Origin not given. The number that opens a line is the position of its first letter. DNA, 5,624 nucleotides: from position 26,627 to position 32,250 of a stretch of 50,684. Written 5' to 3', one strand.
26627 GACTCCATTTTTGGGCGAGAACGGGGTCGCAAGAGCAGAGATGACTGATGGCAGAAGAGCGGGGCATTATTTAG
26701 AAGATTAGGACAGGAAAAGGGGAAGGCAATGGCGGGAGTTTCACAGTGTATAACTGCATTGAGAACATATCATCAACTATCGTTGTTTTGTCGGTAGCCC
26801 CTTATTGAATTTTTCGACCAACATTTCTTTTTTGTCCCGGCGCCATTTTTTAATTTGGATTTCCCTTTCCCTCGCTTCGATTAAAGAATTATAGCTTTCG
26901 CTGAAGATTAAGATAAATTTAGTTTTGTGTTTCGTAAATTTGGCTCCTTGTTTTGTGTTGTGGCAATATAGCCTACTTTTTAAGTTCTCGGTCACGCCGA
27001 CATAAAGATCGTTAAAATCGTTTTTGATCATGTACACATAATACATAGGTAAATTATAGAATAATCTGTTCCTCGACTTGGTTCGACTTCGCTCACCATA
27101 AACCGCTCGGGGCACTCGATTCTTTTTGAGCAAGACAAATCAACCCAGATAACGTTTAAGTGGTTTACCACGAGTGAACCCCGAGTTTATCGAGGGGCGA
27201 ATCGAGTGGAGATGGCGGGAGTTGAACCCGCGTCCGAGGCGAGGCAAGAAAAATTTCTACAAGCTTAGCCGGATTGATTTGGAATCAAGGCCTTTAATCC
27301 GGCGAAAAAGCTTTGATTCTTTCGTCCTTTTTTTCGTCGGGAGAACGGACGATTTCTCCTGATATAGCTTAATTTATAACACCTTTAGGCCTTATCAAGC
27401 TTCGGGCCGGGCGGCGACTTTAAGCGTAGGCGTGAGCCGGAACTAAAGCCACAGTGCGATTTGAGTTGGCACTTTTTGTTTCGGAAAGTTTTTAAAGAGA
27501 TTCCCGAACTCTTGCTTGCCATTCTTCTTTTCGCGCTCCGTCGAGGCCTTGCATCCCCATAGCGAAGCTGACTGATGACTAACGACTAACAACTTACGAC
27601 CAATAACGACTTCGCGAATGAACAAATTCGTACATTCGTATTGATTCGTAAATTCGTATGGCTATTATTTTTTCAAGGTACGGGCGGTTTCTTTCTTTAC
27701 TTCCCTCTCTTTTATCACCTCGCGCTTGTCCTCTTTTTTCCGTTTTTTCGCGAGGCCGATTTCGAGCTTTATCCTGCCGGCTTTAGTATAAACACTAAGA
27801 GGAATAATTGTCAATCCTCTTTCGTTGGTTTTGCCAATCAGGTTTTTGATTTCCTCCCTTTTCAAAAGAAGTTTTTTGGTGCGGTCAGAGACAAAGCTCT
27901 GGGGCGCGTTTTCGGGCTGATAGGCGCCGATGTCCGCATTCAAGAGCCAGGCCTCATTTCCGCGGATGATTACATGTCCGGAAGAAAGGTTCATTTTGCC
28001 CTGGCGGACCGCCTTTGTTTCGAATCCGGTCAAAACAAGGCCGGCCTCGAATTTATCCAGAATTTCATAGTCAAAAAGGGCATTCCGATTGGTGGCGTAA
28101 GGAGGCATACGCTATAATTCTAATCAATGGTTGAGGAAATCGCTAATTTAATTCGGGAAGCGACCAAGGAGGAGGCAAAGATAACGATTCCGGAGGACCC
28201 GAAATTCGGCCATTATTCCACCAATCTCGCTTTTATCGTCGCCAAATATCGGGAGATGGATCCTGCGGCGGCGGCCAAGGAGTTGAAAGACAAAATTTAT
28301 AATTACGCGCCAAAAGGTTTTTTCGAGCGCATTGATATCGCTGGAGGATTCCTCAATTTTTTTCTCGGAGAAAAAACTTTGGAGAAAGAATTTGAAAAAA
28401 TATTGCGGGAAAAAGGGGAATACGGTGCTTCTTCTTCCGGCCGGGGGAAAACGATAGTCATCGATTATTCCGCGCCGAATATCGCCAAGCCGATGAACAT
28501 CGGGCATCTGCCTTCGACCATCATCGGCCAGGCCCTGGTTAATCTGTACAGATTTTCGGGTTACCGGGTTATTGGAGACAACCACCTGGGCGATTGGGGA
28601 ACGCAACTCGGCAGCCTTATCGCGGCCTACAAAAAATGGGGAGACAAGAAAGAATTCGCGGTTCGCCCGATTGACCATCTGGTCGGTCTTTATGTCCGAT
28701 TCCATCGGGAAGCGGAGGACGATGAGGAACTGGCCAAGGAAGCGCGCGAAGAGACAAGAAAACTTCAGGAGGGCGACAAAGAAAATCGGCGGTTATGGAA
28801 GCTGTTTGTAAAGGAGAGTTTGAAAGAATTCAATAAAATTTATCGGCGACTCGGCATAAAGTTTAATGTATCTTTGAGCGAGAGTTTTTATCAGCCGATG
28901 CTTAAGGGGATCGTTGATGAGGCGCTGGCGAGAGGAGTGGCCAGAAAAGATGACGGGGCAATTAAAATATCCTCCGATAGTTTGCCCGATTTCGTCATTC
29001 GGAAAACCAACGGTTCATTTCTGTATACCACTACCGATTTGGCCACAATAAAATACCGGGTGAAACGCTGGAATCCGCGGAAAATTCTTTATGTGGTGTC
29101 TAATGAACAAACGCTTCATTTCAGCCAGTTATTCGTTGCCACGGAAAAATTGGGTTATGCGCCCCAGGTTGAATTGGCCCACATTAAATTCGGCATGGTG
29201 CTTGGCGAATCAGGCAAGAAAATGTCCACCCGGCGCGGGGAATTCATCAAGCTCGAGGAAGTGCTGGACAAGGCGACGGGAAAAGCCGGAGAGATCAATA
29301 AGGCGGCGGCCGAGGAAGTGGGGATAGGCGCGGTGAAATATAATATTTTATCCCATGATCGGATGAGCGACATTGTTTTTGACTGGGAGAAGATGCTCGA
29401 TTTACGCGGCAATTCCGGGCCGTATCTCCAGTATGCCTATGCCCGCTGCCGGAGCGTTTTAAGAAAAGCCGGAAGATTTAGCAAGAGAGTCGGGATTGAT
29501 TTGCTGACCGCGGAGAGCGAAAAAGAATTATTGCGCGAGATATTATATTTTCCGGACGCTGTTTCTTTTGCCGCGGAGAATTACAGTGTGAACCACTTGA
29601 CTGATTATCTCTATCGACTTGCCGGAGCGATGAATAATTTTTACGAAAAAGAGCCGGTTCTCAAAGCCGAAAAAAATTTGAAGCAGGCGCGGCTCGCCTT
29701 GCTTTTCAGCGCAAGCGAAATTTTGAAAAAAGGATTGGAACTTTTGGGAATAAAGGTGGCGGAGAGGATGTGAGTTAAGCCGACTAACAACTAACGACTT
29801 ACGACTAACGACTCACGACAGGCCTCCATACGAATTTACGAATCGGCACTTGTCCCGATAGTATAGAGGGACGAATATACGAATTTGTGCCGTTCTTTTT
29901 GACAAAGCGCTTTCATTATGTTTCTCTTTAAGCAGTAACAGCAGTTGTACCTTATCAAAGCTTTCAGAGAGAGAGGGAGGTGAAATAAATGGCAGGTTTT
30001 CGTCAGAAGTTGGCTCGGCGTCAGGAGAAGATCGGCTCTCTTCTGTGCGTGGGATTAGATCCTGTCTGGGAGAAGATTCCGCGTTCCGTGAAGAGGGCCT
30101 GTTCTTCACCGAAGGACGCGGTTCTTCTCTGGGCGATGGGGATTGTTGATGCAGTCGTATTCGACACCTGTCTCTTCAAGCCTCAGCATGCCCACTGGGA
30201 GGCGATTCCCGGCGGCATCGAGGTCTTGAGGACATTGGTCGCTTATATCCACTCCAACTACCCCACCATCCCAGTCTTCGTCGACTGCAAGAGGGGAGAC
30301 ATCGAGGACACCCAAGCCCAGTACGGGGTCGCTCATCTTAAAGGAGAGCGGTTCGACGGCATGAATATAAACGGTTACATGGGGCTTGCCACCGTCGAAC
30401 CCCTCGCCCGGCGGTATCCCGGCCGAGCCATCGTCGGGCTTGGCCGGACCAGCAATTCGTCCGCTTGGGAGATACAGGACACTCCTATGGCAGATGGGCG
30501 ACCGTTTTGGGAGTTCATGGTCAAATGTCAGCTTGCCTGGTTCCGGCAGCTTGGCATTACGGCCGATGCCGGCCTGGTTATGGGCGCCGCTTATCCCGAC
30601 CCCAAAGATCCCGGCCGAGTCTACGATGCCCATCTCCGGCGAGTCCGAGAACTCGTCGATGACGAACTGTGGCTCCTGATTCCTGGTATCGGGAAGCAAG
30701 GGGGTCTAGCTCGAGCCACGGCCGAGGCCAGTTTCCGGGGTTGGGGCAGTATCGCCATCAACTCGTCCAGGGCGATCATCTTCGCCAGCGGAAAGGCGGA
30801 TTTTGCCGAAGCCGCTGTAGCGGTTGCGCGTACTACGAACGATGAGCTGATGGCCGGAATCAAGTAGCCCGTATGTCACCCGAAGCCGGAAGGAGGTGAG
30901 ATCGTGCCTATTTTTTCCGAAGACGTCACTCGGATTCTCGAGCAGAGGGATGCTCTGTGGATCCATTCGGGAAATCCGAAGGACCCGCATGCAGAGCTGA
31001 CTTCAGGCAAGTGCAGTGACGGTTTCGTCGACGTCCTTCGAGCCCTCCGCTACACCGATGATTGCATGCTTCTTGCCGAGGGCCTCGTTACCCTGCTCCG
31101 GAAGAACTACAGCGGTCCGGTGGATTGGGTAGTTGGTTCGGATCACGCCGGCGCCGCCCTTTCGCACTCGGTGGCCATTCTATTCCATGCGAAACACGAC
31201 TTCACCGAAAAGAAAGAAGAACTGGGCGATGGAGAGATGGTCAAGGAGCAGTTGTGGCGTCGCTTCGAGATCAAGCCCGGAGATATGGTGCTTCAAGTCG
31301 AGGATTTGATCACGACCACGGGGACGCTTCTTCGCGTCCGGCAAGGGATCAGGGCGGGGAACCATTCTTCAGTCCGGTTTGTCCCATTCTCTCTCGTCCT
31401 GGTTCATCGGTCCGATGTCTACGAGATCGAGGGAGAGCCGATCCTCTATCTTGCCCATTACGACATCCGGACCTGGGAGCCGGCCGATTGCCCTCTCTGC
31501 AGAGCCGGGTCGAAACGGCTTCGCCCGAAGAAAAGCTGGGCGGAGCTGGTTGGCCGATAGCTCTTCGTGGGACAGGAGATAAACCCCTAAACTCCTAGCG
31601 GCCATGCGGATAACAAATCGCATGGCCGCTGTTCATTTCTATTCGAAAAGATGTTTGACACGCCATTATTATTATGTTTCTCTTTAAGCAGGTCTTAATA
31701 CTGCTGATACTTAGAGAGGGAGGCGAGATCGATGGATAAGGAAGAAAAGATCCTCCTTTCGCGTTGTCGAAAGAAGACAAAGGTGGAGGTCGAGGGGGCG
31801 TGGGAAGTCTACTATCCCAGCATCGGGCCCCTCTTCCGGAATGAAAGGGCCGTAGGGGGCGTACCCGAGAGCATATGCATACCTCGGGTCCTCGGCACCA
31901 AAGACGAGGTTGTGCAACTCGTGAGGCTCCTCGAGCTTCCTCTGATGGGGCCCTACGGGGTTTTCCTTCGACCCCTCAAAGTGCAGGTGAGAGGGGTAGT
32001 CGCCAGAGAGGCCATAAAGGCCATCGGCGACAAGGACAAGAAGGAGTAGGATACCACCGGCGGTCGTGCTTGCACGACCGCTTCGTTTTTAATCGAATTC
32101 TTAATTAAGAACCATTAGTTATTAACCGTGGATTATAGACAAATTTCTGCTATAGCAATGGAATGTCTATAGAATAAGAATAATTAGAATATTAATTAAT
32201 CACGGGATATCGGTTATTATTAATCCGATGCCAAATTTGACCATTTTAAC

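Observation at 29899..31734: Identical 21-nt leader block at fixed distance from a TTGACA upstream of both pyrF and an orphan ORF, with anti-SD potential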

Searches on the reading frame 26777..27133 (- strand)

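Call 9: search_protein_families(library=pfam, proteins=[window:26777-27133:-])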
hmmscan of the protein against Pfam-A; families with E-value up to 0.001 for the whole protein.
window:26777-27133:- (118 aa): 1 family
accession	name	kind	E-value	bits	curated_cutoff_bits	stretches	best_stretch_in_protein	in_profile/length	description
PF01541.30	GIY-YIG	-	3.8e-16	59.6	22.6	1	30-102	1-76/78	GIY-YIG catalytic domain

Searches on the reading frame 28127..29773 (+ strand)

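Call 9: search_protein_families(library=pfam, proteins=[window:28127-29773:+])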
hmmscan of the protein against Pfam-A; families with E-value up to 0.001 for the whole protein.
window:28127-29773:+ (548 aa): 3 families
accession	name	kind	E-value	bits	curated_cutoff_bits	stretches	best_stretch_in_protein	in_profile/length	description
PF00750.26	tRNA-synt_1d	-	4e-95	319.2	23.3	1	90-420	3-349/349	tRNA synthetases class I (R), catalytic domain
PF05746.21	DALR_1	-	1e-32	113.1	22.3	1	434-548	1-117/117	DALR anticodon binding domain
PF03485.21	Arg_tRNA_synt_N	-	2.6e-14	54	21.5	1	5-80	7-85/85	Arginyl tRNA synthetase N terminal domain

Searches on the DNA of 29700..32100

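Call 13: search_rna_families(source=window, start=29700, end=32100, threshold=evalue, max_evalue=10)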
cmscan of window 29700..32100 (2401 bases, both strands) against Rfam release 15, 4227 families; matches with E-value up to 10: 2.
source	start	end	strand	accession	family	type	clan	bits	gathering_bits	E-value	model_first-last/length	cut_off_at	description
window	31117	31240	-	RF02180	ST7-AS1_2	Gene; lncRNA;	-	20.2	50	0.16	1-110/110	no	ST7 antisense RNA 1 conserved region 2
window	30614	30751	+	RF00334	SNORA3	Gene; snRNA; snoRNA; HACA-box;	CL00022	16.4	51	4.9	1-131/131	no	Small nucleolar RNA SNORA3/SNORA45 family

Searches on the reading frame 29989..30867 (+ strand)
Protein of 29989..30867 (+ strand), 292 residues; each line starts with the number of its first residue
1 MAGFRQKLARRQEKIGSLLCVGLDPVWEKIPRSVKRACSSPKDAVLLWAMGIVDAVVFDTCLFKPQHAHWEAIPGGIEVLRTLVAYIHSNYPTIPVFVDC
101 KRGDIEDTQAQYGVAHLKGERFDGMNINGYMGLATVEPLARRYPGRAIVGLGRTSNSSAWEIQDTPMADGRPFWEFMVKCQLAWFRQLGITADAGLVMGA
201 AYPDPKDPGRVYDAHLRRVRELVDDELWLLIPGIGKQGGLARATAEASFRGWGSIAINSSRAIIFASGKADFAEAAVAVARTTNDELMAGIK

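Call 9: search_protein_families(library=pfam, proteins=[window:29989-30867:+])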
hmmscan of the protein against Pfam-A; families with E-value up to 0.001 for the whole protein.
window:29989-30867:+ (292 aa): 1 family
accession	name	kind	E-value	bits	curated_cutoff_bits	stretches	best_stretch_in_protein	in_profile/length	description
PF00215.30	OMPdecase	-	3.2e-12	47.3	27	1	18-274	2-219/221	Orotidine 5'-phosphate decarboxylase / HUMPS family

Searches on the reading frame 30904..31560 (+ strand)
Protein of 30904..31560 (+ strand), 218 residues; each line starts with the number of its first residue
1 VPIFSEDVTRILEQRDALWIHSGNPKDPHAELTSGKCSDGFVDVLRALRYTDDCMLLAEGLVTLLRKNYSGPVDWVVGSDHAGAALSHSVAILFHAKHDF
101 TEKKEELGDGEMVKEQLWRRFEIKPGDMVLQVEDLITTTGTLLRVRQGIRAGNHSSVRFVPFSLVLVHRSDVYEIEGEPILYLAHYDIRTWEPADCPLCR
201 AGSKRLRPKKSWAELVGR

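Call 9: search_protein_families(library=pfam, proteins=[window:30904-31560:+])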
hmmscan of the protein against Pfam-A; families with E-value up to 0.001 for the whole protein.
window:30904-31560:+ (218 aa): 1 family
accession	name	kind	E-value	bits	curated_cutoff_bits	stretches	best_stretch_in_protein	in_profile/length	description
PF00156.33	Pribosyltran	-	0.00035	20.4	26.3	1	65-160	22-121/158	Phosphoribosyl transferase domain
